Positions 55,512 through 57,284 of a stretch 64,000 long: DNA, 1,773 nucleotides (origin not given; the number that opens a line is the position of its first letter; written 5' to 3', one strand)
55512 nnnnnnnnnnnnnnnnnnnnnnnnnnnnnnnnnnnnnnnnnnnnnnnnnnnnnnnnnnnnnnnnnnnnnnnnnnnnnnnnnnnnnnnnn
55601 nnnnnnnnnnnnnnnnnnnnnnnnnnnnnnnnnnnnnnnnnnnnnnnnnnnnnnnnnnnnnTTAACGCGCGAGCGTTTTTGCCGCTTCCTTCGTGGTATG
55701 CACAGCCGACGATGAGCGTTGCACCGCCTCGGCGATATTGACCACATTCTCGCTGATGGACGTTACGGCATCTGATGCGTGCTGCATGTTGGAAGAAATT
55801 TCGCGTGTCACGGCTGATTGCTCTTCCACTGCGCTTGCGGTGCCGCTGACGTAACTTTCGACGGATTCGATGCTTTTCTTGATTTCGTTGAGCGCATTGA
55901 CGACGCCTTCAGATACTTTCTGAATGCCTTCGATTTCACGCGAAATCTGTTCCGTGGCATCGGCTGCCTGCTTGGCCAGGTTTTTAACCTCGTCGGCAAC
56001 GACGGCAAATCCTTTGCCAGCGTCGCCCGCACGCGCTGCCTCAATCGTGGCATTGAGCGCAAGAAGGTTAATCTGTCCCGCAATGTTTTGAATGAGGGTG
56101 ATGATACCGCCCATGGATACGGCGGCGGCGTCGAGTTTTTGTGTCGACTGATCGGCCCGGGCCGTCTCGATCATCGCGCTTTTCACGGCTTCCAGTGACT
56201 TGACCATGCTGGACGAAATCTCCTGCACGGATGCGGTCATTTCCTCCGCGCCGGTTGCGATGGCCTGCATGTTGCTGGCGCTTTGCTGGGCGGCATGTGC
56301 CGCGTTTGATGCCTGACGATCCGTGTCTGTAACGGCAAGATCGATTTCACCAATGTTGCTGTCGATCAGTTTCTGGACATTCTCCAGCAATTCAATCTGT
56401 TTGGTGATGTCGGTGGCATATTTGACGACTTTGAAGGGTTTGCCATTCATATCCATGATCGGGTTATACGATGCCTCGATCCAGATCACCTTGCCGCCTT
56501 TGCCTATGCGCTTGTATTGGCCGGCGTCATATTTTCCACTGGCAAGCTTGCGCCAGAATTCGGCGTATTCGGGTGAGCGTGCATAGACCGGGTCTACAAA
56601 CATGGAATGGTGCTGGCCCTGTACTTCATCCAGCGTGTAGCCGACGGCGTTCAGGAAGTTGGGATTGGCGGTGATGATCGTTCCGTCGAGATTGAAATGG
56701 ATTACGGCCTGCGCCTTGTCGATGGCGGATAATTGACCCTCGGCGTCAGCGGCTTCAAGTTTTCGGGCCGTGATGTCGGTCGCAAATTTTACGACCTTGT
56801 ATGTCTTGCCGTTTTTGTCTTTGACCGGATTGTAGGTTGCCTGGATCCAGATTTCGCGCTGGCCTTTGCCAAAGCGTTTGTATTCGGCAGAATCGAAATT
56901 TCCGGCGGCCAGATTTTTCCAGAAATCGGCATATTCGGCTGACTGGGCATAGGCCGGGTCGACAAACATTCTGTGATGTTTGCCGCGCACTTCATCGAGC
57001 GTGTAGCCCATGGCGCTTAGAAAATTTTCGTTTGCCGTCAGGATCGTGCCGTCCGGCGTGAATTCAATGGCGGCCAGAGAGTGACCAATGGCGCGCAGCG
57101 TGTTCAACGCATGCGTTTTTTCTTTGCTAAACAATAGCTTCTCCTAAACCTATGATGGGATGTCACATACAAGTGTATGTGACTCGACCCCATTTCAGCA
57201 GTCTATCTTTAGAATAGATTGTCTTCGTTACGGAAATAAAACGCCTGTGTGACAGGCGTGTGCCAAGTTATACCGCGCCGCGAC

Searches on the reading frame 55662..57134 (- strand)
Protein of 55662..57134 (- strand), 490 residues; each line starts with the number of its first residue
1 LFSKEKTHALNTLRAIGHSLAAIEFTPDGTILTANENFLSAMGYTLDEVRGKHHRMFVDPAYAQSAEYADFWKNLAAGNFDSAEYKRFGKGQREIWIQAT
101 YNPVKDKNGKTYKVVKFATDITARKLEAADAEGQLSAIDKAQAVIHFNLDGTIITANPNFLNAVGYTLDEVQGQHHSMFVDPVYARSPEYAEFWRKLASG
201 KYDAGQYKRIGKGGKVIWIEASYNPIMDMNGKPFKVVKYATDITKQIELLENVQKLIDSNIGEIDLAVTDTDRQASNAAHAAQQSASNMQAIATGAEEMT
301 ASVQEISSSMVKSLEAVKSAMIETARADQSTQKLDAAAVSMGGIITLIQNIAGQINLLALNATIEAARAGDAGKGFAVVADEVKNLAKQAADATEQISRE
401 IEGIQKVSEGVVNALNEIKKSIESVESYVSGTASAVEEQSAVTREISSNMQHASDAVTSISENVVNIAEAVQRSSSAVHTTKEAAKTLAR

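Call 69: search_protein_families(library=pfam, proteins=[window:55662-57134:-], max_evalue=0.05)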
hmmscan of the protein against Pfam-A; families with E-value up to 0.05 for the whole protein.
window:55662-57134:- (490 aa): 13 families
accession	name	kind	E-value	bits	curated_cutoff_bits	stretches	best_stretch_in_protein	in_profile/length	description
PF00015.26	MCPsignal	-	1.5e-32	113.2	34.6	1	328-475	22-169/172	Methyl-accepting chemotaxis protein (MCP) signalling domain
PF08447.18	PAS_3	-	4e-32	110.8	25.6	2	153-239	1-88/89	PAS fold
PF08448.16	PAS_4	-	1.9e-25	89.6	23.1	2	22-125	8-109/110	PAS fold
PF13426.13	PAS_9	-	5.4e-24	84.9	27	2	26-123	7-103/103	PAS domain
PF00989.32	PAS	-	5.7e-14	52.5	22.6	2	27-120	19-112/113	PAS fold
PF25034.1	Spectrin_SYNE1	-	0.00061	19.9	35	1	380-471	66-157/188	Nesprin-1, spectrin repeats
PF13188.13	PAS_8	-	0.0048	17.2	21.8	0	143-173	13-40/65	PAS domain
PF06103.16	DUF948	-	0.0073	16.9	37.2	0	413-473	26-86/89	Bacterial protein of unknown function (DUF948)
PF11932.13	DUF3450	-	0.0084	15.9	32.6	1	375-457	13-95/241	Protein of unknown function (DUF3450)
PF04108.17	ATG17_like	-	0.012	15.6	43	0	381-476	112-201/355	Autophagy protein ATG17-like domain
PF06160.17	EzrA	-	0.016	14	39.6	1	287-488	226-419/557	Septation ring formation regulator, EzrA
PF12545.13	DUF3739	-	0.023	15.6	27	1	318-388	26-98/110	Filamentous haemagglutinin family outer membrane protein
PF06013.18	WXG100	-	0.04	14.6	27.3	1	404-472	16-82/86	Proteins of 100 residues with WXG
